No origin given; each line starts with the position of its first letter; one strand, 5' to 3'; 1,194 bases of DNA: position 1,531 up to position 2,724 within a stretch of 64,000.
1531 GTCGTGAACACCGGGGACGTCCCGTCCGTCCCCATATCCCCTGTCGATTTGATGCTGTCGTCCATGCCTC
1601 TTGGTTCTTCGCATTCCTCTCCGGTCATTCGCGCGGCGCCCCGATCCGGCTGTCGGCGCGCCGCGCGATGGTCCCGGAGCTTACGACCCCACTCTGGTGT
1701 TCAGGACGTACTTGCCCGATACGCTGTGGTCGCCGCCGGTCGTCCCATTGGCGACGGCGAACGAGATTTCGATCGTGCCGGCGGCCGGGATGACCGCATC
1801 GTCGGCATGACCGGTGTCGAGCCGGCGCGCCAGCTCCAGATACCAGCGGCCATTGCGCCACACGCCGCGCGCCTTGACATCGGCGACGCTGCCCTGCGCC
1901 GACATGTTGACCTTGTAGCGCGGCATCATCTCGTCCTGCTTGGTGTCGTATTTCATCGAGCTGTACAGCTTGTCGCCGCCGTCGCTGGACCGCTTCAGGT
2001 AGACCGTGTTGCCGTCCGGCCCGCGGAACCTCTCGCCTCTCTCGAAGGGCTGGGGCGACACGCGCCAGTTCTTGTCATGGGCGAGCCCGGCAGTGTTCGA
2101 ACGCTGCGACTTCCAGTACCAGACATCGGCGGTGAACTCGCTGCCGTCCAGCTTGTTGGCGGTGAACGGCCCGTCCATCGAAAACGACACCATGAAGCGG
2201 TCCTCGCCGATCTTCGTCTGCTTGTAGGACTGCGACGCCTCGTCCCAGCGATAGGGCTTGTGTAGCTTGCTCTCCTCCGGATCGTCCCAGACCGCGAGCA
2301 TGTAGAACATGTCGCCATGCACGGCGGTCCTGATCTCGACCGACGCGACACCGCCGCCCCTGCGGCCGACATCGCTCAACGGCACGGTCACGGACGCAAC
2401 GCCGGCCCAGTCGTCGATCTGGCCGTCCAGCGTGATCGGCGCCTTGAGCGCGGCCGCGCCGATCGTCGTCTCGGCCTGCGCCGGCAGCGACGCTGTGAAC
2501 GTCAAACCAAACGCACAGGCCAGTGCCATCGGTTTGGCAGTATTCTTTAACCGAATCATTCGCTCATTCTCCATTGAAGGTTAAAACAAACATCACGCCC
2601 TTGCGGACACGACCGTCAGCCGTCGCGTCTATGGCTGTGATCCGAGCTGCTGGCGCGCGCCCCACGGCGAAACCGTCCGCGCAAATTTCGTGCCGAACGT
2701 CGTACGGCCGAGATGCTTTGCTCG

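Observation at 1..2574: Third, inverted and divergent copy of the EB_dh/DOMON-MCP cassette ~52 kb away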

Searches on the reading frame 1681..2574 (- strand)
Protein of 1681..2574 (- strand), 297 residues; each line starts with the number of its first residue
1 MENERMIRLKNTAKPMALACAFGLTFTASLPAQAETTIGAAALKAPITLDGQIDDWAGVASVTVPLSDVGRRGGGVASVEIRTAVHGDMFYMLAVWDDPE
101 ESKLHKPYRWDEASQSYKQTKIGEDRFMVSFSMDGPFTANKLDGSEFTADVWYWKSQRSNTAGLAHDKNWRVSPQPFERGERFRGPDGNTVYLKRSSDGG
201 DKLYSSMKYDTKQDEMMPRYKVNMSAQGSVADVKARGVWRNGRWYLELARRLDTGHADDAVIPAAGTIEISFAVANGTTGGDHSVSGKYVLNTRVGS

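Call 7: search_protein_families(library=pfam, proteins=[window:1681-2574:-], max_evalue=0.01)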
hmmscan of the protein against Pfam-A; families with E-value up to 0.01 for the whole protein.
window:1681-2574:- (297 aa): 1 family
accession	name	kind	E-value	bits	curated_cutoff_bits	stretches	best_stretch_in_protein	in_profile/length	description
PF09459.16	EB_dh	-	4.1e-20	73.3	33.3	1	54-281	2-231/236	Ethylbenzene dehydrogenase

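Call 8: search_protein_families(library=ncbifam, proteins=[window:1681-2574:-], max_evalue=0.01)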
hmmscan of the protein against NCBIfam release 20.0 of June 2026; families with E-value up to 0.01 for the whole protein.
window:1681-2574:- (297 aa): 2 families
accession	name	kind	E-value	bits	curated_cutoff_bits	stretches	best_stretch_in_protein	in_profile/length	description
TIGR03477.1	DMSO_red_II_gam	subfamily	1.7e-06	27.5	169.85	1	124-289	82-201/206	DMSO reductase family type II enzyme, heme b subunit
NF042980.1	EthbenzDh_ebdC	equivalog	0.00066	19.2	400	1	227-290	143-208/214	ethylbenzene dehydrogenase subunit gamma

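Call 11: find_homologous_proteins(query=window:1681-2574:-, max_evalue=0.00001)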
Query window:1681-2574:- (297 aa): 83 proteins with E <= 0.00001 among 2553 candidates.
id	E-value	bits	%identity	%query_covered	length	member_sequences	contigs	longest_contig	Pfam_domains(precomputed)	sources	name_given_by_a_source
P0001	3.9e-182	622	92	98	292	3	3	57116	PF09459.17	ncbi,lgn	-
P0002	8.2e-168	575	86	97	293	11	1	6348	PF09459.17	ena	-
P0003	1.9e-163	561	83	97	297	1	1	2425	PF09459.17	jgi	jgi:hypothetical protein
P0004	1.7e-162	557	82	100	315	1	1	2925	PF09459.17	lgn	-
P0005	2.2e-162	557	83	98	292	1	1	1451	PF09459.17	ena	-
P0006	7.6e-158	542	80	98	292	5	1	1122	PF09459.17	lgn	-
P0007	3.8e-156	537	79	100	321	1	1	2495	PF09459.17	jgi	jgi:hypothetical protein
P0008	4.5e-153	527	77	98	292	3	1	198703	PF09459.17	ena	-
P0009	1.9e-152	525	79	98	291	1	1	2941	PF09459.17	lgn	-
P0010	2.8e-137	475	80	85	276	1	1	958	PF09459.17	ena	-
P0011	1.7e-124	433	90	70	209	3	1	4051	PF09459.17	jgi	jgi:hypothetical protein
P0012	7.7e-117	408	67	87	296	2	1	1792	PF09459.17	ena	-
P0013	2.3e-113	396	66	89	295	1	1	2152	PF09459.17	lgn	-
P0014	6.3e-107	375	57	98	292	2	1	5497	PF09459.17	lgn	-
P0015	7.1e-104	365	58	96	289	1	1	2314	PF09459.17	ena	-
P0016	1.1e-103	364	58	93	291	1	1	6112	PF09459.17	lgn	-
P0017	8.3e-100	352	58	88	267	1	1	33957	PF09459.17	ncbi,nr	ncbi:MAG: hypothetical protein JKY12_01595 [Sneathiella sp.]|nr:hypothetical protein [Sneathiella sp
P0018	3.5e-99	350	59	89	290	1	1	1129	PF09459.17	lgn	-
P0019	6.1e-99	349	57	97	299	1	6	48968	PF09459.17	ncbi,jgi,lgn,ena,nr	ncbi:MAG: ethylbenzene dehydrogenase-related protein [Rhodospirillales bacterium]|nr:ethylbenzene de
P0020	6.6e-99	349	54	98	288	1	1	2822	PF09459.17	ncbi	-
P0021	8.5e-99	348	55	97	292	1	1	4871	PF09459.17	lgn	-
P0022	2.0e-98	347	59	89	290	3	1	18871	PF09459.17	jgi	jgi:hypothetical protein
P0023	2.7e-98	347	57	93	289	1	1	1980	PF09459.17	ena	-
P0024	2.9e-98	347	57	89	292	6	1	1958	PF09459.17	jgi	jgi:hypothetical protein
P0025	4.5e-98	346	57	94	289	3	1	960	PF09459.17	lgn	-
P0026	3.7e-97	343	58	94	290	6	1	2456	PF09459.17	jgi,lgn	jgi:Ethylbenzene dehydrogenase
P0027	4.8e-97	343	56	97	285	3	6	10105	PF09459.17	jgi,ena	jgi:hypothetical protein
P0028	6.2e-97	342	56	94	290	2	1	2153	PF09459.17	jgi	jgi:Ethylbenzene dehydrogenase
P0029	8.6e-97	342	54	96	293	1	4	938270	PF09459.17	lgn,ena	-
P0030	1.1e-96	341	56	97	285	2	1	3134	PF09459.17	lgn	-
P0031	1.3e-96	341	54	94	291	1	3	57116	PF09459.17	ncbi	-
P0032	1.9e-96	341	59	88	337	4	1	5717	PF09459.17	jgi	jgi:hypothetical protein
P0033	2.3e-96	340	58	89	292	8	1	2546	PF09459.17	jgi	jgi:Ethylbenzene dehydrogenase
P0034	4.5e-96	339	56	92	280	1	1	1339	PF09459.17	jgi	jgi:DMSO reductase family type II enzyme heme b subunit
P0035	9.1e-96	338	57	86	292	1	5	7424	PF09459.17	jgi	jgi:hypothetical protein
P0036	1.0e-95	338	56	90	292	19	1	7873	PF09459.17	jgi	jgi:Ethylbenzene dehydrogenase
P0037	1.3e-95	338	58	89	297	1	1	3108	PF09459.17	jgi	jgi:hypothetical protein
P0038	1.9e-95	337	57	87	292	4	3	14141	PF09459.17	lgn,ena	-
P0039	5.1e-95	336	57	88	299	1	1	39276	PF09459.17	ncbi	-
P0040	5.1e-95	336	55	92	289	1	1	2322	PF09459.17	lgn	-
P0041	5.1e-95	336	57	92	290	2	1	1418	PF09459.17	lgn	-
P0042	6.0e-95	336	56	90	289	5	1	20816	PF09459.17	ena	-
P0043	6.9e-95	336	60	82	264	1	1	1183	PF09459.17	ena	-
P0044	7.6e-95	335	55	96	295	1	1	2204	PF09459.17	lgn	-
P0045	7.6e-95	335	59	85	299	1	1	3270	PF09459.17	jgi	jgi:Ethylbenzene dehydrogenase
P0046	4.7e-94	333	56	92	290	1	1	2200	PF09459.17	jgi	jgi:Ethylbenzene dehydrogenase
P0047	5.0e-94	333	54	94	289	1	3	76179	PF09459.17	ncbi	-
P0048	9.6e-94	332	55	91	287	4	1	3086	PF09459.17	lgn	-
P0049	9.7e-94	332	53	97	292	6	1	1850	PF09459.17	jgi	jgi:DMSO reductase family type II enzyme heme b subunit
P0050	5.9e-93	329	57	94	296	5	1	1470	PF09459.17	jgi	jgi:hypothetical protein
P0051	9.9e-93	328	52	96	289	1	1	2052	PF09459.17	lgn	-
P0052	1.1e-92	328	55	94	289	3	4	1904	PF09459.17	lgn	-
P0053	2.2e-92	327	57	91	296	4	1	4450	PF09459.17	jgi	-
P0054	4.2e-92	326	55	86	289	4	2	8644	PF09459.17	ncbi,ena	-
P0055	5.7e-92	326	56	89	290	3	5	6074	PF09459.17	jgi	jgi:hypothetical protein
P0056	6.8e-92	326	50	98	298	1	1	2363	PF09459.17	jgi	jgi:hypothetical protein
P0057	1.2e-91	325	55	92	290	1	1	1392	PF09459.17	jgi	jgi:hypothetical protein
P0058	5.8e-91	323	55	89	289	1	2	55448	PF09459.17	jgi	-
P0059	6.7e-91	322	55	86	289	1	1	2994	PF09459.17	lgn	-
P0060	5.7e-90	319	52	96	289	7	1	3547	PF09459.17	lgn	-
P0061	7.8e-90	319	52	95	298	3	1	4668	PF09459.17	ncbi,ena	-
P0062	3.4e-89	317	51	92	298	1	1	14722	PF09459.17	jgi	jgi:hypothetical protein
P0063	5.4e-89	316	50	99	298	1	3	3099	PF09459.17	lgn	-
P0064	6.1e-89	316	55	87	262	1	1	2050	PF09459.17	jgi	jgi:DMSO reductase family type II enzyme heme b subunit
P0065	6.2e-89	316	54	90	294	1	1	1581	PF09459.17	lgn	-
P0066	1.2e-88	315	52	93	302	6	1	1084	PF09459.17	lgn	-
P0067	4.5e-86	307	59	80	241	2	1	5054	PF09459.17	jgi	jgi:hypothetical protein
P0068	7.1e-86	306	61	72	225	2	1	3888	PF09459.17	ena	-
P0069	9.9e-84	299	54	85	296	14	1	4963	PF09459.17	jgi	jgi:hypothetical protein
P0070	3.5e-77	277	58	69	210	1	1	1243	PF09459.17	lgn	-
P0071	4.1e-77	277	52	80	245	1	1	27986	PF09459.17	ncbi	-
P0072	7.9e-60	220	41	91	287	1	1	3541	PF09459.17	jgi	-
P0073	3.0e-59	219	42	92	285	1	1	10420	PF09459.17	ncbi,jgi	-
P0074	4.0e-55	205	40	88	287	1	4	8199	PF09459.17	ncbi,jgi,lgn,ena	jgi:hypothetical protein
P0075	1.1e-54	204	40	88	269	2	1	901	PF09459.17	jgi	jgi:hypothetical protein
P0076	5.1e-54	201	38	91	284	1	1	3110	PF09459.17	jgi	-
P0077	5.4e-54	201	38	93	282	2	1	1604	PF09459.17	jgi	jgi:hypothetical protein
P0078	1.3e-48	184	41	72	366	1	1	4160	PF09459.17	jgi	-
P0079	4.4e-46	175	40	71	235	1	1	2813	PF09459.17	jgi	-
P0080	1.6e-37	147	35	92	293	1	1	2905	PF09459.17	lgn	-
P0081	2.1e-30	124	33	82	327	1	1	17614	PF09459.17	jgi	jgi:hypothetical protein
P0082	1.4e-7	49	55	22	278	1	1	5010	PF06439.19,PF09459.17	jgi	jgi:hypothetical protein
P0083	4.5e-7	47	23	95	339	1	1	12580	PF09459.17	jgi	jgi:hypothetical protein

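Call 13: find_related_loci(query=A3, collection=genome_contigs, flank=6000)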
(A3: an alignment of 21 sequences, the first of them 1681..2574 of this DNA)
Query A3 (297 aa) in genome_contigs; peptide patterns used: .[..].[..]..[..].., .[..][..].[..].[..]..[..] (x = any residue, [..] = any of these).
598 stretches matched a pattern (row limit reached: there are more); 445 encode a relative of the query (tblastn E <= 1e-3); the best 80 are kept; 80 distinct loci.
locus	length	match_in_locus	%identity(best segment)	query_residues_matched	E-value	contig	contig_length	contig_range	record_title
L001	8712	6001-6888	94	2-297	0e+0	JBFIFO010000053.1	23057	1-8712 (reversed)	MAG: Alphaproteobacteria bacterium isolate Mix_sand11.2021.09.G.3 k141_1456337_length_23057_cov_15.4143, whole genome sh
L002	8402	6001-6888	92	2-297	0e+0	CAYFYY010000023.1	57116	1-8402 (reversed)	MAG TPA_asm: uncultured Flavobacteriales bacterium isolate ERP108616_co2_15 genome assembly, contig: NODE_533_length_571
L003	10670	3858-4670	56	17-293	3e-106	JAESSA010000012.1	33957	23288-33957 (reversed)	MAG: Sneathiella sp. isolate NORP273 Contig_source1383C_23108, whole genome shotgun sequence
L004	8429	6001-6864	54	2-293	2e-101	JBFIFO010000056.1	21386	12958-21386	MAG: Alphaproteobacteria bacterium isolate Mix_sand11.2021.09.G.3 k141_2068339_length_21386_cov_14.8891, whole genome sh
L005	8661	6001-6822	54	16-293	4e-101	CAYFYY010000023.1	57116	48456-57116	MAG TPA_asm: uncultured Flavobacteriales bacterium isolate ERP108616_co2_15 genome assembly, contig: NODE_533_length_571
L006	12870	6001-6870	53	3-293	3e-98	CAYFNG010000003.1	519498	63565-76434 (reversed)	MAG TPA_asm: uncultured Sneathiellales bacterium isolate ERP019367_co1_69 genome assembly, contig: NODE_18_length_519498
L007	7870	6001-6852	53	1-293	6e-97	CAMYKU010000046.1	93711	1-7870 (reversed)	MAG: uncultured Alphaproteobacteria bacterium isolate FCS_M_Alpha_35 genome assembly, contig: scaffold_1093, whole genom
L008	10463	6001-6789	57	38-297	4e-97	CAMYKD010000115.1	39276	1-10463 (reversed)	MAG: uncultured Kiloniellales bacterium isolate ES_M_Alpha_08 genome assembly, contig: scaffold_3347, whole genome shotg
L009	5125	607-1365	56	37-293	3e-96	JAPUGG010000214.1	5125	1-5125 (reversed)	MAG: Alphaproteobacteria bacterium isolate A5-S04_155 A5-S04_155_cg214, whole genome shotgun sequence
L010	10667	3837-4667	53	6-293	1e-95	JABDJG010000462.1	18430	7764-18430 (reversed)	MAG: Hyphomicrobiales bacterium isolate SS_bin_17 k127_2063426, whole genome shotgun sequence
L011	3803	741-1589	52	9-293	5e-94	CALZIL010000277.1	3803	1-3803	MAG: uncultured Afifella sp. isolate FO_M_Alpha_13 genome assembly, contig: scaffold_23669, whole genome shotgun sequenc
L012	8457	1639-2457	51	18-293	4e-93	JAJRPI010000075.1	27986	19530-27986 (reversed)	MAG: Alphaproteobacteria bacterium isolate Dive100_bin1.47 k141_885027, whole genome shotgun sequence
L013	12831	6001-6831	52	14-293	7e-93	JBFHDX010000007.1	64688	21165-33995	MAG: Alphaproteobacteria bacterium isolate Mix_sand07.2021.05.D.48 k141_206318_length_64688_cov_27.0556, whole genome sh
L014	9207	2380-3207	51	14-293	2e-92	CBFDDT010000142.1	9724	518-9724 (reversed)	MAG TPA_asm: uncultured bacterium isolate SRR26215674_binner23_Refined_73 genome assembly, contig: ERZ25073485.6013, who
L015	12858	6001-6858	50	6-293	2e-91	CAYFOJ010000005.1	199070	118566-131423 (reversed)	MAG TPA_asm: uncultured Thalassospiraceae bacterium isolate ERP019367_co1_49 genome assembly, contig: NODE_86_length_199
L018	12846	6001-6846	49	4-293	4e-90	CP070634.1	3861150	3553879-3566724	MAG: Rhodospirillales bacterium isolate bin96 chromosome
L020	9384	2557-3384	49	15-293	1e-83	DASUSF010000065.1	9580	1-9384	MAG TPA_asm: Geminicoccaceae bacterium isolate SMAG_U1729 k141_12320, whole genome shotgun sequence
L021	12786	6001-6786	59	37-297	7e-100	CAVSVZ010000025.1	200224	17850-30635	MAG: uncultured Alphaproteobacteria bacterium isolate MFD05684.bin.2.225 genome assembly, contig: contig_24796, whole ge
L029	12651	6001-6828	37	22-291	2e-61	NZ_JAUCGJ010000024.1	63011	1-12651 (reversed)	Candidatus Venteria ishoeyi isolate HSG18 NODE_24_length_63011, whole genome shotgun sequence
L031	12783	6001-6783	39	32-291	9e-61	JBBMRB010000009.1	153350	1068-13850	Gammaproteobacteria bacterium AS21 isolate_21_9, whole genome shotgun sequence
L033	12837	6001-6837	38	14-292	1e-60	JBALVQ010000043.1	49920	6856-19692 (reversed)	MAG: Amphritea sp. isolate 5NakV-12 NODE_315_length_49920_cov_11.839647, whole genome shotgun sequence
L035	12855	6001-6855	35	5-291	6e-59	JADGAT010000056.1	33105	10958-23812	MAG: SAR324 cluster bacterium isolate nPCRbin10 nPCR_bin10_NODE_56_length_33105_cov_7.831113, whole genome shotgun seque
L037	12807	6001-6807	37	16-286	2e-58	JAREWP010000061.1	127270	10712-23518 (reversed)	MAG: Candidatus Magnetocorallium paracelense isolate XS-1 k255_34859, whole genome shotgun sequence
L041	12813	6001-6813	38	15-286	4e-57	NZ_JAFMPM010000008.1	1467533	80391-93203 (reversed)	Thiothrix fructosivorans strain ATCC 49748 Tfr_ch_unt2_linear_1_5Mb_v8, whole genome shotgun sequence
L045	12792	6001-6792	40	24-286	1e-55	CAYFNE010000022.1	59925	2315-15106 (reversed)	MAG TPA_asm: uncultured Magnetococcales bacterium isolate ERP019367_co2_107 genome assembly, contig: NODE_508_length_599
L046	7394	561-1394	39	18-291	2e-55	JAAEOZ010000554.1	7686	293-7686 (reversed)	MAG: Gammaproteobacteria bacterium isolate Cca_20 CcaG_CONTIG2873031, whole genome shotgun sequence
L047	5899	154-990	36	9-286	1e-54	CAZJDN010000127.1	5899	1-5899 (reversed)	MAG TPA_asm: uncultured Thiothrix sp. isolate binchicken_co263_214 genome assembly, contig: NODE_15216_length_5899_cov_3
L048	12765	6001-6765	37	32-286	9e-55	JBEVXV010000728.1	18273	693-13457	MAG: Sedimenticola sp. isolate 2 TCF1 c_000000000150, whole genome shotgun sequence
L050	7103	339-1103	39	32-286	4e-53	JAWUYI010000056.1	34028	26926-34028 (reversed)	MAG: Oleiphilaceae bacterium isolate HBSea_ice_MAG799 BAT.799_305396_flag=1_multi=10.0000_len=34028, whole genome shotgu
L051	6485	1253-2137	35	6-292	2e-53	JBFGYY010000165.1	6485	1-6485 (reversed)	MAG: Motiliproteus sp. isolate Mix_sand06.2021.04.G.28 k141_856382_length_6485_cov_11.0000, whole genome shotgun sequenc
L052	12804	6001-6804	37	16-286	7e-53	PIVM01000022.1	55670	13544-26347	MAG: Gammaproteobacteria bacterium isolate Glo_5 GloG15_CONTIG501, whole genome shotgun sequence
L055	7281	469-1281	35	18-286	2e-49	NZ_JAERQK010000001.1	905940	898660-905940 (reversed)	Motiliproteus sediminis strain HS6 NODE_1_length_905940_cov_39.9963, whole genome shotgun sequence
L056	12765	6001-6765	36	32-286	7e-55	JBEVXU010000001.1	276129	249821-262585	MAG: Sedimenticola sp. isolate 1_2 TCF2 c_000000000006, whole genome shotgun sequence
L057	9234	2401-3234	34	8-286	1e-45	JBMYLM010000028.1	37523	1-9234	MAG: Neptuniibacter sp. isolate ME_XS_2108_bin53 ME_XS_2108_bin53_27, whole genome shotgun sequence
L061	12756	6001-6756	35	34-282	9e-41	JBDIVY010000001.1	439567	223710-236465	MAG: Phycisphaerales bacterium isolate Bin_30 NODE_8_length_439567_cov_10.111776, whole genome shotgun sequence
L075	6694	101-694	37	90-287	4e-36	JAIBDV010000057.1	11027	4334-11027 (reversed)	MAG: Neptuniibacter sp. isolate bin.36 k141_1293262_length_11027_cov_21.7871, whole genome shotgun sequence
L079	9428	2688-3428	34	48-291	4e-35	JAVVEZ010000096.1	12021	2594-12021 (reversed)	MAG: Pseudomonadales bacterium isolate TamC13-34 NODE_4447_length_12021_cov_6.068026, whole genome shotgun sequence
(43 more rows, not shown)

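Call 15: search_solved_structures(query=A3, max_evalue=1, show_alignments=3)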
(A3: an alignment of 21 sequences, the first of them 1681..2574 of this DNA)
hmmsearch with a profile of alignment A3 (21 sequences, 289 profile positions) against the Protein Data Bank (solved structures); distinct sequences matched with E-value up to 1: 3.
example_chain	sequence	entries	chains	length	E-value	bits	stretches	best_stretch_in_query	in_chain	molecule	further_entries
7b04_C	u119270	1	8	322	1.2e-09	40.9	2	26-95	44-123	Nitrite oxidoreductase subunit C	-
2ivf_C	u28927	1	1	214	0.00045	22.6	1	222-271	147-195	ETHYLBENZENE DEHYDROGENASE GAMMA-SUBUNIT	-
1i82_A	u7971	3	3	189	0.31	13.3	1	40-95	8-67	ENDO-1,4-BETA-XYLANASE A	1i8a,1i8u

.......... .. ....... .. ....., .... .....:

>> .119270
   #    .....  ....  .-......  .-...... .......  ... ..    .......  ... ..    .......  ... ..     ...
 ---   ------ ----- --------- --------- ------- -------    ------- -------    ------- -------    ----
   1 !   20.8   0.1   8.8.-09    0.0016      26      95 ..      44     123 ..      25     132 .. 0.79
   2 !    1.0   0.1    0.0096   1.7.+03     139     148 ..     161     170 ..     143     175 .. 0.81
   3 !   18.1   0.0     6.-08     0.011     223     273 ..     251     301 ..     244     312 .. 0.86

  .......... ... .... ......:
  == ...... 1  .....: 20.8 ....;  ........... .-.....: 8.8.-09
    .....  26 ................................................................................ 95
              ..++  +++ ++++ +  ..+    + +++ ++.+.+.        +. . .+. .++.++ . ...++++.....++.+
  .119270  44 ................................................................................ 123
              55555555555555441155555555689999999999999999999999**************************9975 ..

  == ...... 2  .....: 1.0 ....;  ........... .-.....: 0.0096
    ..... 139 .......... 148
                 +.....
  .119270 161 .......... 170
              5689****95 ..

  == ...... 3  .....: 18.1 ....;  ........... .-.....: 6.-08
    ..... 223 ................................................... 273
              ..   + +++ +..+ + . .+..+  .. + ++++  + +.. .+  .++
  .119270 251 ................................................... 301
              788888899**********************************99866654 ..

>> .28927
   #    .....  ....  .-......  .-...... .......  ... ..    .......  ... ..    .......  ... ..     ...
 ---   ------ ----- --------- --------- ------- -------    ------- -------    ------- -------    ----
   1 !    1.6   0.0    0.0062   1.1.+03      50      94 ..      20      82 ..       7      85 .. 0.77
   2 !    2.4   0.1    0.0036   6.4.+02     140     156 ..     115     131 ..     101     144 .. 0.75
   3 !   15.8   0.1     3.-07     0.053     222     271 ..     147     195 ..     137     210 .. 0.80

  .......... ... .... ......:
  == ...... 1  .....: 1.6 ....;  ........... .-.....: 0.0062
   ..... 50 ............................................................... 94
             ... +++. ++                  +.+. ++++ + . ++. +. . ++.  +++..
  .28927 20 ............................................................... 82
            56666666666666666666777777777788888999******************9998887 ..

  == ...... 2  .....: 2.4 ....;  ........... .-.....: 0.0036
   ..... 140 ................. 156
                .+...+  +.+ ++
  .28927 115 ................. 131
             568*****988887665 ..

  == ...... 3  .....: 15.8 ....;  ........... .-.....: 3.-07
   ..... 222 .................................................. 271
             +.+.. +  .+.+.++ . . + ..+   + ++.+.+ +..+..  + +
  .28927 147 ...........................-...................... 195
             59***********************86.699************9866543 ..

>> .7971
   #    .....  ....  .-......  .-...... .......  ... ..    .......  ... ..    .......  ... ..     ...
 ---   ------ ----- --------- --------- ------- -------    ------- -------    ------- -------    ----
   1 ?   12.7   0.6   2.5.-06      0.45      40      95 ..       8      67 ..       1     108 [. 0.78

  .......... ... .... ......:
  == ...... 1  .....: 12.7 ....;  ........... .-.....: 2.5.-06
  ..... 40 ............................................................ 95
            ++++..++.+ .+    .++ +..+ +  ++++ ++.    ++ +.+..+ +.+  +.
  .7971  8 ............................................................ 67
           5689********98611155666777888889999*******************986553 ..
